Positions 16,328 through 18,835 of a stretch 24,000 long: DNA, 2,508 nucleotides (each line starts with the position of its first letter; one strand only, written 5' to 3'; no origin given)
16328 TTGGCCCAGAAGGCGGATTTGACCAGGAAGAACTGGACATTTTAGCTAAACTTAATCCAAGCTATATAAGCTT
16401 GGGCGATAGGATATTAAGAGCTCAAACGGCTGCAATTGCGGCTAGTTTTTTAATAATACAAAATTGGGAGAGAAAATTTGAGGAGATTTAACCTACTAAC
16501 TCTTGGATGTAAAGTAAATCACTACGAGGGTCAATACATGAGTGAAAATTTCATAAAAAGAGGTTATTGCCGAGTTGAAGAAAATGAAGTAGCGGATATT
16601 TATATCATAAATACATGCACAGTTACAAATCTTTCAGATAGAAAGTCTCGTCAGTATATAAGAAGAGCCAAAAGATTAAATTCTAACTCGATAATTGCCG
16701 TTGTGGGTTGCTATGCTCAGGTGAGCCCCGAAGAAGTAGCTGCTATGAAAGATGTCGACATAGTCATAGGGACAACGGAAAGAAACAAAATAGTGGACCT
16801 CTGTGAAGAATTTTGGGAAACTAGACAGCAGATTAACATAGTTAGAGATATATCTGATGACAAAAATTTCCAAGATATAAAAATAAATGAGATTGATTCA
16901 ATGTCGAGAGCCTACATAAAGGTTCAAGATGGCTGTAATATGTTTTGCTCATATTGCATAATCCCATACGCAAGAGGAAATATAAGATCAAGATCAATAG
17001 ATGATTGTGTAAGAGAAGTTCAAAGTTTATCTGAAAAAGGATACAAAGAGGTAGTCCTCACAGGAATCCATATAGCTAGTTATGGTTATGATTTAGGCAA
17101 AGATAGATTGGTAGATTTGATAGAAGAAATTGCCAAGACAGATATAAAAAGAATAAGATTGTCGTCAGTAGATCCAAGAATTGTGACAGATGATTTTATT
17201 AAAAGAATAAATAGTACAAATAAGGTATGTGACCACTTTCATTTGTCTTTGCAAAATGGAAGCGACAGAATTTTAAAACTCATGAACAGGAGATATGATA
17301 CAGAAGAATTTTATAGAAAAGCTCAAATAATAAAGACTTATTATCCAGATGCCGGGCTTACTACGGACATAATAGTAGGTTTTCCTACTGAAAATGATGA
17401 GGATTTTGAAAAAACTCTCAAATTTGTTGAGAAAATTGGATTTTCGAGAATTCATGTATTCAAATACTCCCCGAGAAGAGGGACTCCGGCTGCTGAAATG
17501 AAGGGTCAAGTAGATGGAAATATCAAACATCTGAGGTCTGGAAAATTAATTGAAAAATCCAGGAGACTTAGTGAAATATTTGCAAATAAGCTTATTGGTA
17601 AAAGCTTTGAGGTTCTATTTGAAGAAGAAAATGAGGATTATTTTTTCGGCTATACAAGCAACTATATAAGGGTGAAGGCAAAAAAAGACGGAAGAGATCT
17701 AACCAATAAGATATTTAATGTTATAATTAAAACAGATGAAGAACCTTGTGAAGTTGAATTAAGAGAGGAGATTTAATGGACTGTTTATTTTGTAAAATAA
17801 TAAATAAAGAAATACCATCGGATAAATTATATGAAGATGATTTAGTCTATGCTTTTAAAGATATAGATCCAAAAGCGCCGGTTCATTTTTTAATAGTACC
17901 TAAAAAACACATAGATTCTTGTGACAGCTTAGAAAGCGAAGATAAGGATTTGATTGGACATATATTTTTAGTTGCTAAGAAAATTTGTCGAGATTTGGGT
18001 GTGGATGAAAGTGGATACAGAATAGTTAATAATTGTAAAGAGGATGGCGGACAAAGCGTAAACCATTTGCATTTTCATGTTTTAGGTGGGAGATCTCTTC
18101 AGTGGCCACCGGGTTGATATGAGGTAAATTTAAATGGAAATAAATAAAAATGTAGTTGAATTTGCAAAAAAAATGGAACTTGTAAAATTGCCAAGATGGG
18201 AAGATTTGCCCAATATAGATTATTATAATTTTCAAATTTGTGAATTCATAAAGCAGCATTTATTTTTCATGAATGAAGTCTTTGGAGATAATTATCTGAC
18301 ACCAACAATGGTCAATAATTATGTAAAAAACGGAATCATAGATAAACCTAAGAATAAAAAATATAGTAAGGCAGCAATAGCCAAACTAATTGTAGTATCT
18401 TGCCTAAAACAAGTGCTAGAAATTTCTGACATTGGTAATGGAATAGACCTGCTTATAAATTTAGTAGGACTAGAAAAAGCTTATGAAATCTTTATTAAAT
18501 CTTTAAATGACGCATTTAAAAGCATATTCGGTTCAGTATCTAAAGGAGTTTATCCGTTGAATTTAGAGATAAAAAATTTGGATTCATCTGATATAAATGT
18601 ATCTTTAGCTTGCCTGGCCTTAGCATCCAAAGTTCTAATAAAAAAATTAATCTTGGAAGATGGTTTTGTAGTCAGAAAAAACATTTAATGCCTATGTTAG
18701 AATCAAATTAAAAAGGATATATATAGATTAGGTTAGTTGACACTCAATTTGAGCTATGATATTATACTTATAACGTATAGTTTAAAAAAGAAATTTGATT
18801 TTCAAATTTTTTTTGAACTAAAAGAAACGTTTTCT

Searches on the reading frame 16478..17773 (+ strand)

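Call 31: search_protein_families(library=pfam, proteins=[window:16478-17773:+], max_evalue=0.001)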
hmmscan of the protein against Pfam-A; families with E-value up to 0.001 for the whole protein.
window:16478-17773:+ (432 aa): 2 families
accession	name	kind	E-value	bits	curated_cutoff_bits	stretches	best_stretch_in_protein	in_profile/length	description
PF04055.27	Radical_SAM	-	6.6e-31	108.2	29.5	1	147-317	1-166/166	Radical SAM superfamily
PF00919.26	UPF0004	-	3e-27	94.9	27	1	4-98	2-98/98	Uncharacterized protein family UPF0004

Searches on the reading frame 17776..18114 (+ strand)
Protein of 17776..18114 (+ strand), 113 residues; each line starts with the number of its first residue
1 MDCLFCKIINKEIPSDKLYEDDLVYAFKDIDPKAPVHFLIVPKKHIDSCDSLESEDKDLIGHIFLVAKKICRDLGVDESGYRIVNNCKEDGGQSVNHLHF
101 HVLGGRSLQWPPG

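Call 31: search_protein_families(library=pfam, proteins=[window:17776-18114:+], max_evalue=0.001)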
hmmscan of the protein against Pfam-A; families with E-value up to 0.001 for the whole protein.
window:17776-18114:+ (113 aa): 2 families
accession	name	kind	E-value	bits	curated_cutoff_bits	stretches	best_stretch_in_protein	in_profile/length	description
PF01230.28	HIT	-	5.7e-30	104.3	21.5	1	10-107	1-97/98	HIT domain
PF11969.13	DcpS_C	-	9e-27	94.2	24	1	3-104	2-101/114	Scavenger mRNA decapping enzyme C-term binding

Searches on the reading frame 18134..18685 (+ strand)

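Call 31: search_protein_families(library=pfam, proteins=[window:18134-18685:+], max_evalue=0.001)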
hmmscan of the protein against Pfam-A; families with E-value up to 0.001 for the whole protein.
window:18134-18685:+ (184 aa): 1 family
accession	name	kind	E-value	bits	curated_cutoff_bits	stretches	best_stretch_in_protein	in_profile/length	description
PF08876.17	DUF1836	-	6e-25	87.8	27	1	20-119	1-104/105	Domain of unknown function (DUF1836)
